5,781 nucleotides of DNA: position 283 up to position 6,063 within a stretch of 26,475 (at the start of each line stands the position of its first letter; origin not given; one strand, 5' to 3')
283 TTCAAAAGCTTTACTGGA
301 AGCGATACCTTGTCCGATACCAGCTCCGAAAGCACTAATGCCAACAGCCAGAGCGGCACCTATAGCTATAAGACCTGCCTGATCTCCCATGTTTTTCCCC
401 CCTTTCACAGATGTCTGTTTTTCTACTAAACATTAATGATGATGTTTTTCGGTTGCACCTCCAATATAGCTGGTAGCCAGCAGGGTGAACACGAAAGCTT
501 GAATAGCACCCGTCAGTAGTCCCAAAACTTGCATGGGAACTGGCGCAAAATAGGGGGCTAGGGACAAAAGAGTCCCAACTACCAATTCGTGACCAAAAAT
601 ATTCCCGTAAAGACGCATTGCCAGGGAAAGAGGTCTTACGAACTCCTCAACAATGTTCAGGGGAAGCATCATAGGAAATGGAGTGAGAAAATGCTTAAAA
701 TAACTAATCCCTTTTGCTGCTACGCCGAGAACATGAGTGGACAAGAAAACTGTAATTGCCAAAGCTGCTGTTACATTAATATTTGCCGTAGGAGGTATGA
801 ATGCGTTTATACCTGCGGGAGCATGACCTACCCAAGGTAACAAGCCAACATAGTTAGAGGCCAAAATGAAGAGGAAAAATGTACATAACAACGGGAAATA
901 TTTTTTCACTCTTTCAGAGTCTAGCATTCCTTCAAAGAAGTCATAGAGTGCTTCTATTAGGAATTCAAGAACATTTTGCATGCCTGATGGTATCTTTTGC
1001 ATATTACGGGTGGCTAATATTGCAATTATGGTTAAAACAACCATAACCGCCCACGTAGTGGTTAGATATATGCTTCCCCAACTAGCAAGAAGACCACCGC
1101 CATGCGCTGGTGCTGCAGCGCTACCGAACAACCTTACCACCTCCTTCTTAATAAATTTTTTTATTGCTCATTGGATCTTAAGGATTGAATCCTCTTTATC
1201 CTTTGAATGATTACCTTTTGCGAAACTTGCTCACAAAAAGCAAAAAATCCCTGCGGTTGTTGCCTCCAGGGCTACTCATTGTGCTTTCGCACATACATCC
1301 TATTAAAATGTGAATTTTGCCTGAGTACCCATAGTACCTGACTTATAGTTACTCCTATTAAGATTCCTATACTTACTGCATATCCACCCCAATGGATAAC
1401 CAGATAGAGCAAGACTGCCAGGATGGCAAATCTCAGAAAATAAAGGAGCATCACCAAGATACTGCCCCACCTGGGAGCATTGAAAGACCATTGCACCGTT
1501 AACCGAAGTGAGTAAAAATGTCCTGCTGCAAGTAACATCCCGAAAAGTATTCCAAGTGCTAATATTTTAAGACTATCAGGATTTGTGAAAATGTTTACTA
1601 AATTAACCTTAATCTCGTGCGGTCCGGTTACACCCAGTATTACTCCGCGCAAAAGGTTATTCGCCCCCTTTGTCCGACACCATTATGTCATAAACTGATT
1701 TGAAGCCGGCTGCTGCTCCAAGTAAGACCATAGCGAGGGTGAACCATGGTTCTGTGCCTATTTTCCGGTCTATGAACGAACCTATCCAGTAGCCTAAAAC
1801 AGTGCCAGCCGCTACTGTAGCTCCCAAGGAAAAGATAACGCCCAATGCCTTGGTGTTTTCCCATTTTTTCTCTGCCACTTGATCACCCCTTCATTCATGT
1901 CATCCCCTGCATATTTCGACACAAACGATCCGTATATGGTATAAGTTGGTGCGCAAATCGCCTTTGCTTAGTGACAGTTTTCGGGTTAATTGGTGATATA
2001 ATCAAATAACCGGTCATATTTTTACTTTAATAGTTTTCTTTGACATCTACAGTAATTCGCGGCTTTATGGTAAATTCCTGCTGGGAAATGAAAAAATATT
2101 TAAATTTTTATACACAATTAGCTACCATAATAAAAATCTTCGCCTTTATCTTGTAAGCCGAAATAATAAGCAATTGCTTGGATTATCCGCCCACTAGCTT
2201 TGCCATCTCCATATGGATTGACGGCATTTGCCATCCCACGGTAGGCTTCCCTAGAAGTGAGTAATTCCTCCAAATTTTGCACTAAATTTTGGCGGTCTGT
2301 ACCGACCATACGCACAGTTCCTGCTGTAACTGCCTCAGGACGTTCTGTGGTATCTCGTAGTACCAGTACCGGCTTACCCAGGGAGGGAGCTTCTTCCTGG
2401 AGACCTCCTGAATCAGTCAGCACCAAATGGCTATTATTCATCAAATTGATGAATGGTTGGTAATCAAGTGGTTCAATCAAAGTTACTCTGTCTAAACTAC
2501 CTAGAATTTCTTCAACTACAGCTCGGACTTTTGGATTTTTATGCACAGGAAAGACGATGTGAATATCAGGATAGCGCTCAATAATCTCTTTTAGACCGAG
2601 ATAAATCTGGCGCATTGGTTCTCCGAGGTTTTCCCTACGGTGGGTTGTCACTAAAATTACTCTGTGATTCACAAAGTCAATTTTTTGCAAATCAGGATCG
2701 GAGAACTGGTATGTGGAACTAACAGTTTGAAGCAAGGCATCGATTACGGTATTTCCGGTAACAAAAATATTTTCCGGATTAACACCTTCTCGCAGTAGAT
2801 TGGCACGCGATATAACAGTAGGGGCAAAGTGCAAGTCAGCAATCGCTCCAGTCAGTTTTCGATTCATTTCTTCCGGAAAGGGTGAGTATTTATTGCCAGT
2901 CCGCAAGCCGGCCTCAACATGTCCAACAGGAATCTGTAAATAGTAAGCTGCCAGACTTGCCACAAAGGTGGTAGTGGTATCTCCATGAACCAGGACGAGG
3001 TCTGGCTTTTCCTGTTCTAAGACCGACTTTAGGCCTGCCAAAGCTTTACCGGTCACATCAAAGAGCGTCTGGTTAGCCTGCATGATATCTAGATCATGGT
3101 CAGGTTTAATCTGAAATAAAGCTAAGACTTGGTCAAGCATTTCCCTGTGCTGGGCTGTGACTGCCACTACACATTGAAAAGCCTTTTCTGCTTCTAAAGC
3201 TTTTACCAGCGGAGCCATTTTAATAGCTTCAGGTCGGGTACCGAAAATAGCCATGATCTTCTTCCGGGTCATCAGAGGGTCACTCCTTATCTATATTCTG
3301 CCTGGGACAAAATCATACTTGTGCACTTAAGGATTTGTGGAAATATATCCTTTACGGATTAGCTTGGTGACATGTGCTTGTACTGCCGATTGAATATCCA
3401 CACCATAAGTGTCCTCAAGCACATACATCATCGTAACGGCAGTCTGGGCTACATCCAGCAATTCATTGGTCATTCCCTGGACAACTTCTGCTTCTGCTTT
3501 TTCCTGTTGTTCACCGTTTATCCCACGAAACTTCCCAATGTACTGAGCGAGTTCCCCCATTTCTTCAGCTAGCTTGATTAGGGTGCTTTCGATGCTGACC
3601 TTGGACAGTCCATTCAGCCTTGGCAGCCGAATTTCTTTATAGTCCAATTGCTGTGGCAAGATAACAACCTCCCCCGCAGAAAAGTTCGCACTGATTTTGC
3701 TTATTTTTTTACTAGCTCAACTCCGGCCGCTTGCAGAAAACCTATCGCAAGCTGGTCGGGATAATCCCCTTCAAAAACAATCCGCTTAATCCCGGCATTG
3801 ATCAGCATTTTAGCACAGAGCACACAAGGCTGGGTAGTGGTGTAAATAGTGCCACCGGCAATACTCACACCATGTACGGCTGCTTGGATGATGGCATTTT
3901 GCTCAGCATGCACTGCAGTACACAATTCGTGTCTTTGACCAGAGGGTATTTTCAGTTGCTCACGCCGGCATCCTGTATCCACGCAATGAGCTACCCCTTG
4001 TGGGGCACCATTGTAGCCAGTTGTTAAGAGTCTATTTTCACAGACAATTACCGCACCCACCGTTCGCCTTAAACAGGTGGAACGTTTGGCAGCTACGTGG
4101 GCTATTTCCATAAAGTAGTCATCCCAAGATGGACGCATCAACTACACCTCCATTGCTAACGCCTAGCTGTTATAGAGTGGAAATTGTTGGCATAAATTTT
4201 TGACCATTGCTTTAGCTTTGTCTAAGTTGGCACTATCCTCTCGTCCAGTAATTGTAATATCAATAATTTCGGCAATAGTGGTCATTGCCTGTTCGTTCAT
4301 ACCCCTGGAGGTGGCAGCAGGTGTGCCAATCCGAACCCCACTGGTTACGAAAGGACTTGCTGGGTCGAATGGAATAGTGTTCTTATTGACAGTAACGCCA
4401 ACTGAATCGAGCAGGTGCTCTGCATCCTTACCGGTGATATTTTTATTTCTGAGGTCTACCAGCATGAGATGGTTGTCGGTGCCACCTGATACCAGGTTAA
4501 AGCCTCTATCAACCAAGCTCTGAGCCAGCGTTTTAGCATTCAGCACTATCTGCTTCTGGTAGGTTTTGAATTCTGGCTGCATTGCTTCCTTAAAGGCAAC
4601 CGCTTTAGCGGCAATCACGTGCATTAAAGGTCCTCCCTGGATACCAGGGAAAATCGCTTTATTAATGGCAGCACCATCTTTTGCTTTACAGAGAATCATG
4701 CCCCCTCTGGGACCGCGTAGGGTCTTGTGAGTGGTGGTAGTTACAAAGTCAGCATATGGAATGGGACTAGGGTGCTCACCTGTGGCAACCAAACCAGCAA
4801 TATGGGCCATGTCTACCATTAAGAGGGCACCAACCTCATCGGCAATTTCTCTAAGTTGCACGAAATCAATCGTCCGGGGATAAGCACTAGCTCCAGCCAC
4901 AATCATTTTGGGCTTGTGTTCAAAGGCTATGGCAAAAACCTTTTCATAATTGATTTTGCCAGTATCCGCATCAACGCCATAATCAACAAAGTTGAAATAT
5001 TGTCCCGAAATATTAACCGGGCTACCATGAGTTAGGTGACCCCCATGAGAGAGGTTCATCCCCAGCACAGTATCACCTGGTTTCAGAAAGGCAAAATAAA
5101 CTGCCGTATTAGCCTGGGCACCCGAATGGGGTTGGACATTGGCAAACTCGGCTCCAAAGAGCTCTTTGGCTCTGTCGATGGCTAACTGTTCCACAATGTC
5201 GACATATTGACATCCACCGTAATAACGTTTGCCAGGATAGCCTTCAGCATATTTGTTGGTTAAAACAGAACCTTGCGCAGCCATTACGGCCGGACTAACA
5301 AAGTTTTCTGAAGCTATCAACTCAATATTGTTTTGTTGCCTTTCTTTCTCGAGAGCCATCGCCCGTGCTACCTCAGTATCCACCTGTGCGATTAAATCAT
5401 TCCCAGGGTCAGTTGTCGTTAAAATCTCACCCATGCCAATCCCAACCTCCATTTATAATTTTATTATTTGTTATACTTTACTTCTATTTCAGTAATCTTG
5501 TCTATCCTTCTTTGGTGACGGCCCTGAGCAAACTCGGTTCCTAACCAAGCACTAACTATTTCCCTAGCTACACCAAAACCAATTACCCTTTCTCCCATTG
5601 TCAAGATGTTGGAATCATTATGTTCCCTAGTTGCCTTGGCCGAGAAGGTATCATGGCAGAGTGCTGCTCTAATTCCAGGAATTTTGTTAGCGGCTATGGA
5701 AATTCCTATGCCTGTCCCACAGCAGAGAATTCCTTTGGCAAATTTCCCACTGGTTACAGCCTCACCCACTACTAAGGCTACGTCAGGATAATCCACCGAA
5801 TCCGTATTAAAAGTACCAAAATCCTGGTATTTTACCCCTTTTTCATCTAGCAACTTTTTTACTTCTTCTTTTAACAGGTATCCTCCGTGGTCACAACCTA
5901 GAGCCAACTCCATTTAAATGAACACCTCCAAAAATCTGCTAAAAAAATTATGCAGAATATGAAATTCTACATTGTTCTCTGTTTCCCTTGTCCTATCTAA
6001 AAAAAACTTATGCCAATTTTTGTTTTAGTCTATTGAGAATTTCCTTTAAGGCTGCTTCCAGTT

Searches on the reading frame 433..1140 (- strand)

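Call 76: search_protein_families(library=pfam, proteins=[window:433-1140:-], max_evalue=0.00001)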
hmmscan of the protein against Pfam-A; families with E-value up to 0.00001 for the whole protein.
window:433-1140:- (235 aa): 1 family
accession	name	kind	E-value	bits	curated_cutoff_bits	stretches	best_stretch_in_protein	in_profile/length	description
PF00119.25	ATP-synt_A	-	4e-50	171.1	33.9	1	27-226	2-216/217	ATP synthase A chain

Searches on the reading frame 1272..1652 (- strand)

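Call 76: search_protein_families(library=pfam, proteins=[window:1272-1652:-], max_evalue=0.00001)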
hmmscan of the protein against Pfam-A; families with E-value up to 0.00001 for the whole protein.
window:1272-1652:- (126 aa): 0 families

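Call 79: search_protein_families(library=pfam, proteins=[window:1272-1652:-], max_evalue=0.01)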
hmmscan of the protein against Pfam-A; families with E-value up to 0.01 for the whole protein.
window:1272-1652:- (126 aa): 2 families
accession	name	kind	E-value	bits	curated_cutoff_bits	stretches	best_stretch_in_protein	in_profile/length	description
PF12966.13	AtpR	-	5.3e-05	24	26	1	31-107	3-77/86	N-ATPase, AtpR subunit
PF03899.21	ATP-synt_I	-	0.0005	20.9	25.1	1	31-100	25-97/99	ATP synthase I chain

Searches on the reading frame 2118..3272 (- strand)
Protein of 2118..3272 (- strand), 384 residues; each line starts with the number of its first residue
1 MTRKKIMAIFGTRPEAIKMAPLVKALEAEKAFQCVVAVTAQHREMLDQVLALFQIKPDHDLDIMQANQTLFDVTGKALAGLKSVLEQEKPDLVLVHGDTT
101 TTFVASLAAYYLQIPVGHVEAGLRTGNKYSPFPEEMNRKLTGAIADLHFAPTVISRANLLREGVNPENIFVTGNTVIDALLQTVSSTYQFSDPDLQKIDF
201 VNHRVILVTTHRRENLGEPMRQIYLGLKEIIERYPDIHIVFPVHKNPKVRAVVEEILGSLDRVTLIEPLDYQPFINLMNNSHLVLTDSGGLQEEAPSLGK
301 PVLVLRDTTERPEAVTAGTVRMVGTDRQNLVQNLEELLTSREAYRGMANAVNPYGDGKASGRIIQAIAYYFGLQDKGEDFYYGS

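Call 76: search_protein_families(library=pfam, proteins=[window:2118-3272:-], max_evalue=0.00001)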
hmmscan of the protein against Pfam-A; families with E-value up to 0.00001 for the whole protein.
window:2118-3272:- (384 aa): 1 family
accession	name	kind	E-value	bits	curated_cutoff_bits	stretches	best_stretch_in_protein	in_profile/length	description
PF02350.25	Epimerase_2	-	5.3e-127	423.9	30.6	1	24-367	1-346/347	UDP-N-acetylglucosamine 2-epimerase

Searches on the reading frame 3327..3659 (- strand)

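Call 76: search_protein_families(library=pfam, proteins=[window:3327-3659:-], max_evalue=0.00001)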
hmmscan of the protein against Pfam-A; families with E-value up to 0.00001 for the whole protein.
window:3327-3659:- (110 aa): 1 family
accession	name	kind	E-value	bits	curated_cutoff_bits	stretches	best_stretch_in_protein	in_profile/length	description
PF03819.22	MazG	-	5.8e-07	30.1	22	1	23-102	3-68/74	MazG nucleotide pyrophosphohydrolase domain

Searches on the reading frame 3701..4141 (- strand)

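Call 76: search_protein_families(library=pfam, proteins=[window:3701-4141:-], max_evalue=0.00001)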
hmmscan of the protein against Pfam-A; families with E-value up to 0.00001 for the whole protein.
window:3701-4141:- (146 aa): 2 families
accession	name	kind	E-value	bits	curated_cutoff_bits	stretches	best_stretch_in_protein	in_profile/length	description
PF00383.29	dCMP_cyt_deam_1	-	3.5e-25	88.3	25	1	5-123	2-100/102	Cytidine and deoxycytidylate deaminase zinc-binding region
PF14437.12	MafB19-deam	-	8.8e-19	68.2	27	1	5-132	2-108/142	MafB19-like deaminase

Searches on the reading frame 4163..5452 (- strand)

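Call 76: search_protein_families(library=pfam, proteins=[window:4163-5452:-], max_evalue=0.00001)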
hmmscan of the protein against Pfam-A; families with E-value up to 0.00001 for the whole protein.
window:4163-5452:- (429 aa): 3 families
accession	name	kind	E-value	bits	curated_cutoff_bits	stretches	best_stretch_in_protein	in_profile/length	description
PF00464.25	SHMT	-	5.7e-177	588.7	27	1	22-397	2-399/399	Serine hydroxymethyltransferase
PF00155.27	Aminotran_1_2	-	8.9e-12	45.3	19.7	1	104-393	67-361/361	Aminotransferase class I and II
PF01212.27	Beta_elim_lyase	-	8.8e-08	32.2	27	1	93-357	39-274/288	Beta-eliminating lyase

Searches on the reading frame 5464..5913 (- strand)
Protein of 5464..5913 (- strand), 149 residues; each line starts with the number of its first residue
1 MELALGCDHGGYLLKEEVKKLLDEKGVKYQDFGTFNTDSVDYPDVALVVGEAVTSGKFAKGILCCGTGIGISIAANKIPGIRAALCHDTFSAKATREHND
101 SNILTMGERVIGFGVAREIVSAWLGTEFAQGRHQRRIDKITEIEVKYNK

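Call 76: search_protein_families(library=pfam, proteins=[window:5464-5913:-], max_evalue=0.00001)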
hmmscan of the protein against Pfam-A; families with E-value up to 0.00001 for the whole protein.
window:5464-5913:- (149 aa): 1 family
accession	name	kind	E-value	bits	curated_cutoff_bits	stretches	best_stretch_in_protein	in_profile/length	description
PF02502.23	LacAB_rpiB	-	9.3e-60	201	24.7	1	4-140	2-138/138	Ribose/Galactose Isomerase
